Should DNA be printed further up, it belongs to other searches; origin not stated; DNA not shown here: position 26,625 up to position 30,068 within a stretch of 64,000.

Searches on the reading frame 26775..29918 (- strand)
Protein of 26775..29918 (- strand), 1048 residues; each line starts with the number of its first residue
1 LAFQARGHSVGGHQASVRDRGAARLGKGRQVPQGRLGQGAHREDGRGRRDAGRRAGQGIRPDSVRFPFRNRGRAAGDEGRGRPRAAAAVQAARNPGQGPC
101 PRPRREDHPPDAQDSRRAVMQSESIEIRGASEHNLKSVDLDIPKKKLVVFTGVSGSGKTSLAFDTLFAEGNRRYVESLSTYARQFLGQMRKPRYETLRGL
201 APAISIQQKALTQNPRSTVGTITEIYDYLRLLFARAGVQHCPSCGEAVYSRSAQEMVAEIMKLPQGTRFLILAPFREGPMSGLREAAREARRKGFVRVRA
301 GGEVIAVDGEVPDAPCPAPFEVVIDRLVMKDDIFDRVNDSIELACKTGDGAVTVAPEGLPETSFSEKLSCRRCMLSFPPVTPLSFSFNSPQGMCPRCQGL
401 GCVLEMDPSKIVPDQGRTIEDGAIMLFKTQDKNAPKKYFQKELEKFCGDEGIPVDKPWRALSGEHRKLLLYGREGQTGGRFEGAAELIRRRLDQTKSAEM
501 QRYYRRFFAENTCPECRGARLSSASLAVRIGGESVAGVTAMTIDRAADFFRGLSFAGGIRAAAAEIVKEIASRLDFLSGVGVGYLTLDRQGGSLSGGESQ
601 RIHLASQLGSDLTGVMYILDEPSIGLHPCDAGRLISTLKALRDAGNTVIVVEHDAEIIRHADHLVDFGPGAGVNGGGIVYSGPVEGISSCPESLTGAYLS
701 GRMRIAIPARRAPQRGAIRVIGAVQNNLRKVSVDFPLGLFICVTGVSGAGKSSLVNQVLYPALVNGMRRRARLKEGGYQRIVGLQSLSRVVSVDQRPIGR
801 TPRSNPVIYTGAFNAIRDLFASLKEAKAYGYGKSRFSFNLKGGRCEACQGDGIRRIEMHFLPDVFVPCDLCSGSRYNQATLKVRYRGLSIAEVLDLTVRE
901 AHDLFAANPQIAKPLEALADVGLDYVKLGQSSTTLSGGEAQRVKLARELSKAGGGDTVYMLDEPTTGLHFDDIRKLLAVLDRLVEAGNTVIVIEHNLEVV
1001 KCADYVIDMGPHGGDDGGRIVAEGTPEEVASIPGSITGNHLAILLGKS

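Call 51: search_protein_families(library=pfam, proteins=[window:26775-29918:-], max_evalue=0.00001)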
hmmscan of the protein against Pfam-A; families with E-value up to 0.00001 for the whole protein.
window:26775-29918:- (1048 aa): 7 families
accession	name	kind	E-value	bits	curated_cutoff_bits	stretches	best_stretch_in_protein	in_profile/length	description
PF17760.6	UvrA_inter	-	2.2e-20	73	23.3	1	252-356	2-107/109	UvrA interaction domain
PF00005.33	ABC_tran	-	1.7e-19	71.2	25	0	896-966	74-137/137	ABC transporter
PF17755.6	UvrA_DNA-bind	-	3.5e-16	59.9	23.2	1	407-505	1-109/110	UvrA DNA-binding domain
PF02463.25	SMC_N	-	8.5e-07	29.1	40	0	455-665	135-209/220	RecF/RecN/SMC N terminal domain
PF13191.12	AAA_16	-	1.4e-06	29.3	32.6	0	732-762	20-48/167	AAA ATPase domain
PF20703.3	nSTAND1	-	2.4e-06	27.9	27.1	0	734-765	33-60/379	Novel STAND NTPase 1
PF13304.12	AAA_21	-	4.7e-06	27.3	27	0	956-999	259-302/304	AAA domain, putative AbiEii toxin, Type IV TA system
